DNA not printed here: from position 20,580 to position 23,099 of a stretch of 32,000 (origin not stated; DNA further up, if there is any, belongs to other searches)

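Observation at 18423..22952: GH10, HlyD-adaptor and PilZ cellulose-synthase-like operon: a compact candidate c-di-GMP-gated exopolysaccharide synthesis and export system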

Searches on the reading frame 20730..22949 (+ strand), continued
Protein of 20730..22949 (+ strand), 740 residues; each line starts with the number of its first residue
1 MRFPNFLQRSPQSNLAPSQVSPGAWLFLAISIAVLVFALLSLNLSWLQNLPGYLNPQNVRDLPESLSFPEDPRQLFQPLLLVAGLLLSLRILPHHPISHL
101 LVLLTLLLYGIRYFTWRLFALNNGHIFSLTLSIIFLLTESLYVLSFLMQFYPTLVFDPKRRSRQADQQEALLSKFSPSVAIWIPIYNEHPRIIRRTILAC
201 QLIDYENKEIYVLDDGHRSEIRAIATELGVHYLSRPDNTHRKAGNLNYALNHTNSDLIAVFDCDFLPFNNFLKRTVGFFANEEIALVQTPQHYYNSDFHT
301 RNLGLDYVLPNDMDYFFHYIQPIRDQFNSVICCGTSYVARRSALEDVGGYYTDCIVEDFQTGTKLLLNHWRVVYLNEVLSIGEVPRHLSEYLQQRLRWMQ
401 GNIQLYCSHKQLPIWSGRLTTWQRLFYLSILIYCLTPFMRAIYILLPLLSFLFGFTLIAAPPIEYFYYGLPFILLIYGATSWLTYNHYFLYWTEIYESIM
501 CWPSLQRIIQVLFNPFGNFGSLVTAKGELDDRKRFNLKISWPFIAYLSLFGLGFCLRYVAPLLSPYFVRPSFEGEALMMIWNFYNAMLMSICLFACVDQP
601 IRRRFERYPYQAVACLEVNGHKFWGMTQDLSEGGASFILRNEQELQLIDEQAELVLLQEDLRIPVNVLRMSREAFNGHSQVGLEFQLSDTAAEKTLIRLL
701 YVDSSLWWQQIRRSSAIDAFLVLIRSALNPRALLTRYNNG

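Call 34: search_solved_structures(query=window:20730-22949:+, max_evalue=0.00001, show_alignments=1)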
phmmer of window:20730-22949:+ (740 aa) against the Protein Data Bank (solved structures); distinct sequences matched with E-value up to 0.00001: 16.
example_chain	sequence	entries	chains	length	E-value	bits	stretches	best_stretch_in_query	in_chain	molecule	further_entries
7lby_A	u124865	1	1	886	2.6e-77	263.8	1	69-690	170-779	Cellulose synthase catalytic subunit [UDP-forming]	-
9b8v_E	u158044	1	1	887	2.6e-77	263.8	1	69-690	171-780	Cellulose synthase catalytic subunit [UDP-forming]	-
9fmv_A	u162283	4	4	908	2.8e-77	263.7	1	69-690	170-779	Cellulose synthase catalytic subunit [UDP-forming]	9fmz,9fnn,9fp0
5ej1_A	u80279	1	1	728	2.6e-50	174.5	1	89-640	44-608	Putative cellulose synthase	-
4hg6_A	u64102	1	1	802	3.9e-50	173.9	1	89-640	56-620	Cellulose Synthase Subunit A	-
4p00_A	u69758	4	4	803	3.9e-50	173.9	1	89-640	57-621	Cellulose Synthase A subunit | Cellulose Synthase subunit A | Putative cellulose synthase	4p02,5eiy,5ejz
8dqk_A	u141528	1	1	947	4.2e-12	48.2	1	346-477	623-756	Cellulose synthase-like CslF6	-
8vi0_A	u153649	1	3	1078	2.5e-10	42.3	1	330-464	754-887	Cellulose synthase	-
8vht_A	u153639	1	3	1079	4e-09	38.3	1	330-456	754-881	Cellulose synthase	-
6wlb_A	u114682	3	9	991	8.2e-09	37.3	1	339-460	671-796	Cellulose synthase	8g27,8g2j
7d5k_A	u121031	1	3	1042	5.6e-08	34.5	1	331-476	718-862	Cellulose synthase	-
8vhz_A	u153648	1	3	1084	8.6e-08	33.9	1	330-477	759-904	Cellulose synthase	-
6yv7_A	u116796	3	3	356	5.2e-07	31.3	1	174-404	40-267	Glycosyl transferase, family 2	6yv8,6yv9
6yv7_B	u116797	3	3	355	5.5e-07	31.2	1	174-404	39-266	Glycosyl transferase, family 2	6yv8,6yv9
2z87_A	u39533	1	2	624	2.5e-06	29.1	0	178-301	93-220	Chondroitin synthase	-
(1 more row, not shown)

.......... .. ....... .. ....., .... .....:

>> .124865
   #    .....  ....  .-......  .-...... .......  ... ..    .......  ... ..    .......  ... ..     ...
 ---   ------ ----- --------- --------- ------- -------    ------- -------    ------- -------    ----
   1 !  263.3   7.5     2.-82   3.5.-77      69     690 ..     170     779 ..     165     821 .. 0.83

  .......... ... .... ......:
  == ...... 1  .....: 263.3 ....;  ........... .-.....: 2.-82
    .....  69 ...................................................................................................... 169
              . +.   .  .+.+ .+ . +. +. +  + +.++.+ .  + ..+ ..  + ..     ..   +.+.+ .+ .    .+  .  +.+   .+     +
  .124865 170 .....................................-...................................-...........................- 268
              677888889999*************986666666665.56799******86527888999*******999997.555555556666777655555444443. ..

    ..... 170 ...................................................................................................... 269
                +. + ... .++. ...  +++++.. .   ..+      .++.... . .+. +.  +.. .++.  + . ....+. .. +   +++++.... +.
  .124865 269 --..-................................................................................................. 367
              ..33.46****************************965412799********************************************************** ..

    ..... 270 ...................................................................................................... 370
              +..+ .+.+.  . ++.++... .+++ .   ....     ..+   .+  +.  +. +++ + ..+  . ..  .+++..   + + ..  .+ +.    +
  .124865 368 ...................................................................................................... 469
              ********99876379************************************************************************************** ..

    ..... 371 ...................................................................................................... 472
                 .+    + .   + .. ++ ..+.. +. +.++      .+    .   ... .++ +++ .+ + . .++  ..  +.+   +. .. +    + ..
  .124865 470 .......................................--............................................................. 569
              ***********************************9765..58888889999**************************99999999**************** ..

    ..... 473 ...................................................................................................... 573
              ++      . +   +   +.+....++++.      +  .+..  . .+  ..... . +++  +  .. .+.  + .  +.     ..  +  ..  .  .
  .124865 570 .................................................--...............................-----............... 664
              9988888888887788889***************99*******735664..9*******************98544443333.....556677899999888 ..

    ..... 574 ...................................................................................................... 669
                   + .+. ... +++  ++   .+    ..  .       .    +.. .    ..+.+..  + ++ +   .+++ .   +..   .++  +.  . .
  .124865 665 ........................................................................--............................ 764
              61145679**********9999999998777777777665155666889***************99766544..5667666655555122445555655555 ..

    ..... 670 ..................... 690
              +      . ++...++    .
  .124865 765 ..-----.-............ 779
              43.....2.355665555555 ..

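Call 35: find_encoding_contigs(protein=P0330, flank=8000, max_places=2)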
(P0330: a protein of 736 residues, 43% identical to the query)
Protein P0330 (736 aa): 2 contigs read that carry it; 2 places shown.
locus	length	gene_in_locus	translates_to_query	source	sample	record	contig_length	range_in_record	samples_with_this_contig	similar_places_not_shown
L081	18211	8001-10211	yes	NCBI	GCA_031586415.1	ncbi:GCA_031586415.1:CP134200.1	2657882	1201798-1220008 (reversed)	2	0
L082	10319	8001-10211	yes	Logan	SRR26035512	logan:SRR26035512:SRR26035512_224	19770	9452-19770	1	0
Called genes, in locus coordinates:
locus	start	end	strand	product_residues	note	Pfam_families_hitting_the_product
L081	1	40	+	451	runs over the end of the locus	PF07690:MFS_1, PF12832:MFS_1_like (weak), PF03092:BT1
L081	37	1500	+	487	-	PF03055:RPE65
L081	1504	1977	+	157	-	PF01928:CYTH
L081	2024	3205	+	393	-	PF01546:Peptidase_M20, PF07687:M20_dimer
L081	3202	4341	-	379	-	PF03739:LptF_LptG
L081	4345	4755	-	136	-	-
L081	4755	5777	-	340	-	PF00005:ABC_tran, PF13304:AAA_21 (faint), PF13732:DrrA1-3_C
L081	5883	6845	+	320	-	PF19991:HMA_2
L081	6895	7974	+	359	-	PF27675:YCF81_N, PF01850:PIN, PF01938:TRAM (faint)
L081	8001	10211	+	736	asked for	PF00535:Glycos_transf_2, PF13641:Glyco_tranf_2_3, PF13506:Glyco_transf_21, PF13632:Glyco_trans_2_3, PF03552:Cellulose_synt, PF07238:PilZ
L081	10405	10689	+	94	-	PF01710:HTH_Tnp_IS630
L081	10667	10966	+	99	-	PF13358:DDE_3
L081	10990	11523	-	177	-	-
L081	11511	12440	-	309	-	PF01555:N6_N4_Mtase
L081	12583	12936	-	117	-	PF06868:DUF1257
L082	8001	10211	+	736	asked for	PF00535:Glycos_transf_2, PF13641:Glyco_tranf_2_3, PF13506:Glyco_transf_21, PF13632:Glyco_trans_2_3, PF03552:Cellulose_synt, PF07238:PilZ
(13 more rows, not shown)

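Call 36: find_encoding_contigs(protein=P0361, flank=8000, max_places=2)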
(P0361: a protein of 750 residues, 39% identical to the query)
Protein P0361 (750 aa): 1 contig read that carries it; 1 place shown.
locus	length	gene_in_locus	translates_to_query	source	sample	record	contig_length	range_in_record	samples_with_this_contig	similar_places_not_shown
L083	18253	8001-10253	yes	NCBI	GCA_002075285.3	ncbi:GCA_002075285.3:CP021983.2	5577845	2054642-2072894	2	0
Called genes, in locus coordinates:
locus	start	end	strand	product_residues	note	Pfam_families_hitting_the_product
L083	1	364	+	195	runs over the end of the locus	-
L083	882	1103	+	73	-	-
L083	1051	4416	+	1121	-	PF03372:Exo_endo_phos, PF19580:Exo_endo_phos_3, PF00353:HemolysinCabind (weak)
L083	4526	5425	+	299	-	PF00639:Rotamase (weak)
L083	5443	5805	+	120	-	-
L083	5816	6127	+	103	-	-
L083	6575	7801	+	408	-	PF25919:BSH_CusB (faint)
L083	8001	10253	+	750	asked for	PF00535:Glycos_transf_2, PF13641:Glyco_tranf_2_3, PF13506:Glyco_transf_21, PF13632:Glyco_trans_2_3, PF07238:PilZ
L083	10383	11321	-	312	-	PF03009:GDPD, PF13449:Phytase-like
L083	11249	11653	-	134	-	-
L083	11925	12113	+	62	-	-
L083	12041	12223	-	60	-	PF12833:HTH_18, PF00165:HTH_AraC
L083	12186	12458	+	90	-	PF00248:Aldo_ket_red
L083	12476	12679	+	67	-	PF00248:Aldo_ket_red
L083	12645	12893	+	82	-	-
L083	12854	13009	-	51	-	-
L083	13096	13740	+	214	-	PF05685:Uma2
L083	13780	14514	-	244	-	-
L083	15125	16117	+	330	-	PF03677:UPF0137 (weak), PF11300:DUF3102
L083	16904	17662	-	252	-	PF00975:Thioesterase, PF12697:Abhydrolase_6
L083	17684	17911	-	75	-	PF03621:MbtH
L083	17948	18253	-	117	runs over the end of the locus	PF02312:CBF_beta (weak)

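Call 37: find_encoding_contigs(protein=P0372, flank=8000, max_places=2)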
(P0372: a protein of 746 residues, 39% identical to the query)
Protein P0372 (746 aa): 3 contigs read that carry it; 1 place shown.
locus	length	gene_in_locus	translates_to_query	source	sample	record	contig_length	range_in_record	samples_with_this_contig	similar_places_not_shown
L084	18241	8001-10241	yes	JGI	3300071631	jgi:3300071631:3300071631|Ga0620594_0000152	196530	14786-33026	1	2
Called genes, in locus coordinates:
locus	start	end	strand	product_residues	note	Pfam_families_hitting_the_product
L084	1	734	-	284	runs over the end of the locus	PF01113:DapB_N, PF05173:DapB_C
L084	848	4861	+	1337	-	PF11965:DUF3479, PF02514:CobN-Mg_chel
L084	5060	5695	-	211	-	PF07681:DoxX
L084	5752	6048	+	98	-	-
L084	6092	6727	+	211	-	-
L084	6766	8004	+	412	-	PF25919:BSH_CusB (weak), PF25973:BSH_CzcB (faint), PF25984:BSH_YknX (faint)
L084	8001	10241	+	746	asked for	PF00535:Glycos_transf_2, PF13641:Glyco_tranf_2_3, PF13506:Glyco_transf_21, PF13632:Glyco_trans_2_3, PF03552:Cellulose_synt, PF07238:PilZ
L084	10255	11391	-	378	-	PF00331:Glyco_hydro_10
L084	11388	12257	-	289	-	PF00809:Pterin_bind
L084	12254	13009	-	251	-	PF00121:TIM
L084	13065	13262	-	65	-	PF13275:S4_2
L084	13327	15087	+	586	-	PF00664:ABC_membrane, PF02463:SMC_N (faint), PF00005:ABC_tran, PF13401:AAA_22 (weak)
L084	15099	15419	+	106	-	-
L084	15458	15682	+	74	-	PF20045:DUF6447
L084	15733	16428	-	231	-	PF11866:DUF3386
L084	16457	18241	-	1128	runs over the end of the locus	PF25596:CPSase_L_D1, PF02222:ATP-grasp (faint), PF02786:CPSase_L_D2, PF07478:Dala_Dala_lig_C (faint), PF02787:CPSase_L_D3, PF25596:CPSase_L_D1, PF02786:CPSase_L_D2, PF02142:MGS, +1 more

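Call 39: find_encoding_contigs(protein=P0346, flank=8000, max_places=1)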
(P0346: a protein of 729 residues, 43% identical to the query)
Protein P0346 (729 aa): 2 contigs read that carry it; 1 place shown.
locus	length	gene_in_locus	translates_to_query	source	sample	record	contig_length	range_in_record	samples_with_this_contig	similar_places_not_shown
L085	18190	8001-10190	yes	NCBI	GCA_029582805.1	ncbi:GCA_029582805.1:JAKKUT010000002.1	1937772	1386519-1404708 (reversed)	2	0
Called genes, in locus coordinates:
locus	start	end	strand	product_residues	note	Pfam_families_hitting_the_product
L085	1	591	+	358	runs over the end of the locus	-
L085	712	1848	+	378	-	PF00285:Citrate_synt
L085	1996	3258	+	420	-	-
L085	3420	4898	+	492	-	PF00909:Ammonium_transp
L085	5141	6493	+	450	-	PF25919:BSH_CusB (faint)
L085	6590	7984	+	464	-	PF03448:MgtE_N, PF00571:CBS, PF01769:MgtE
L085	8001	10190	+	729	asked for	PF00535:Glycos_transf_2, PF13641:Glyco_tranf_2_3, PF13506:Glyco_transf_21, PF13632:Glyco_trans_2_3, PF03552:Cellulose_synt, PF07238:PilZ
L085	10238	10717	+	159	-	PF13026:DUF3887 (weak)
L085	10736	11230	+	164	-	PF08433:KTI12, PF13671:AAA_33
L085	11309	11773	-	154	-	PF13301:DUF4079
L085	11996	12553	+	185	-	PF13532:2OG-FeII_Oxy_2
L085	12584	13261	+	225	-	PF00702:Hydrolase, PF13419:HAD_2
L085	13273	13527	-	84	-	PF06769:YoeB_toxin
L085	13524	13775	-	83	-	PF02604:PhdYeFM_antitox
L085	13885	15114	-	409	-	PF00438:S-AdoMet_synt_N, PF02772:S-AdoMet_synt_M, PF02773:S-AdoMet_synt_C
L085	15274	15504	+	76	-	-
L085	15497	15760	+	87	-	PF05016:ParE_toxin, PF06769:YoeB_toxin (weak)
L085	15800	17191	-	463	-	PF00390:malic, PF03949:Malic_M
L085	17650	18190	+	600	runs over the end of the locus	PF11741:AMIN, PF01520:Amidase_3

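Call 40: find_encoding_contigs(protein=P0376, flank=8000, max_places=2)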
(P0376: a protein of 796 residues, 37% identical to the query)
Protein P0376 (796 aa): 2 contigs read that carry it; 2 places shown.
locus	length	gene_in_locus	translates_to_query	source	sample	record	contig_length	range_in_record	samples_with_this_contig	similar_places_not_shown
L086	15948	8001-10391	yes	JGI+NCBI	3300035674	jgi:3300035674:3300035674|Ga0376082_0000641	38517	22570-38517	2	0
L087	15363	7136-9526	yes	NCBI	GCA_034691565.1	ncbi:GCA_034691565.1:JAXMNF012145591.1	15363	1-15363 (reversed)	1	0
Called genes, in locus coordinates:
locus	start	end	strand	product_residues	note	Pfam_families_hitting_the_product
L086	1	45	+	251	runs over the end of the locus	-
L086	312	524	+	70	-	-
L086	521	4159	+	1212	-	-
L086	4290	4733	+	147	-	-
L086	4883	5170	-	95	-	PF20605:Antitox_RHH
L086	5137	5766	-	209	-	PF01656:CbiA, PF07015:VirC1 (weak), PF09140:MipZ (faint), PF13614:AAA_31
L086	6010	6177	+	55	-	-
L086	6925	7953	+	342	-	-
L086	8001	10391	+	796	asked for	PF00535:Glycos_transf_2, PF13641:Glyco_tranf_2_3, PF13506:Glyco_transf_21, PF13632:Glyco_trans_2_3, PF07238:PilZ (weak)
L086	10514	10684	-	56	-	-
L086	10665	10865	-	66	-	-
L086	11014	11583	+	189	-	PF00589:Phage_integrase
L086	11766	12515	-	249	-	-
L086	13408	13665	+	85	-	-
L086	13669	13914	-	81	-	-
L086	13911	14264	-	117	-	-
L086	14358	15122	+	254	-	-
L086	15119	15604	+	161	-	-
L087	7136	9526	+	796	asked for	PF00535:Glycos_transf_2, PF13641:Glyco_tranf_2_3, PF13506:Glyco_transf_21, PF13632:Glyco_trans_2_3, PF07238:PilZ (weak)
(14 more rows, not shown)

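Call 56: search_dna_similar(query=window:20730-22949:+, collection=phages, mode=protein, max_evalue=1e-10, max_rows=15)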
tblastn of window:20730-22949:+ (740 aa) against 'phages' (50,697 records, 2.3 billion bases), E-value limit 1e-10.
Records with a match: 13; places in all: 13; records where one place covers at least 80% of the query: 2.
Best place of each record, by identity: <60% 13.
By first word of the organism name: Listeria 4; Salmonella 3; Synechococcus 2; Acinetobacter 2; Enterococcus 2.
By host as written in the record: Listeria monocytogenes 4; - 3; Synechococcus sp. CBW1002 2; Homo sapiens 2; Salmonella enterica subsp. enterica serovar Kentucky 1; Enterococcus faecalis 1.
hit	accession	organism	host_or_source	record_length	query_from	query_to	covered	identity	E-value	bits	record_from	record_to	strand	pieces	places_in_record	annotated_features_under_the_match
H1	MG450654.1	Synechococcus phage S-CBWM1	Synechococcus sp. CBW1002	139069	19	734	97%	39.1%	3e-151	493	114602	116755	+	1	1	putative cellulose synthase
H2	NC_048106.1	Synechococcus phage S-CBWM1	Synechococcus sp. CBW1002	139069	19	734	97%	39.1%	3e-151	493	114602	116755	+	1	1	putative cellulose synthase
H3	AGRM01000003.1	Salmonella enterica subsp. houtenae str. ATCC BAA-1581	Homo sapiens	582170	177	709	72%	30.0%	2e-65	242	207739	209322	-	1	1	cellulose synthase catalytic subunit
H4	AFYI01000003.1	Salmonella enterica subsp. enterica serovar Infantis str. ...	Homo sapiens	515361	177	709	72%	29.5%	2e-66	246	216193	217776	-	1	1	cellulose synthase catalytic subunit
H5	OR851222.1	Salmonella phage S.Kent 1-2-1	Salmonella enterica subsp. enterica ...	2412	177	463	39%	34.1%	1e-48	189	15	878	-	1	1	record has no annotation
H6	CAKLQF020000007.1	Acinetobacter phage MD-2021a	not known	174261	150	414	36%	26.0%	1e-15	88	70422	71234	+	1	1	pgaC_2: N-glycosyltransferase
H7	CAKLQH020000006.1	Acinetobacter phage MD-2021a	not known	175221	150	414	36%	26.0%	1e-15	88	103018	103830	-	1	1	pgaC_2: N-glycosyltransferase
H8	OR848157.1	Listeria phage LM 4-14-1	Listeria monocytogenes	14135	177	439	36%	25.3%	4e-13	79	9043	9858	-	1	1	record has no annotation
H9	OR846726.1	Listeria phage LM 4-11-1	Listeria monocytogenes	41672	177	439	36%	25.3%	4e-13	79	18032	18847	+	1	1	record has no annotation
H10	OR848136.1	Listeria phage LM 4-14-1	Listeria monocytogenes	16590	177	439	36%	24.6%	5e-13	79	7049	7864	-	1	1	record has no annotation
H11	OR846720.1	Listeria phage LM 4-11-1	Listeria monocytogenes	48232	177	439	36%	24.6%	5e-13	79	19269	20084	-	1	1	record has no annotation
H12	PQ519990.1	Enterococcus phage IME_EF3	-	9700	176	412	32%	27.1%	1e-12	78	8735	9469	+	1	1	record has no annotation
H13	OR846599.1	Enterococcus phage Efs 1-1-1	Enterococcus faecalis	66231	176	412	32%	27.1%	1e-12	78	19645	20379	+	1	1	record has no annotation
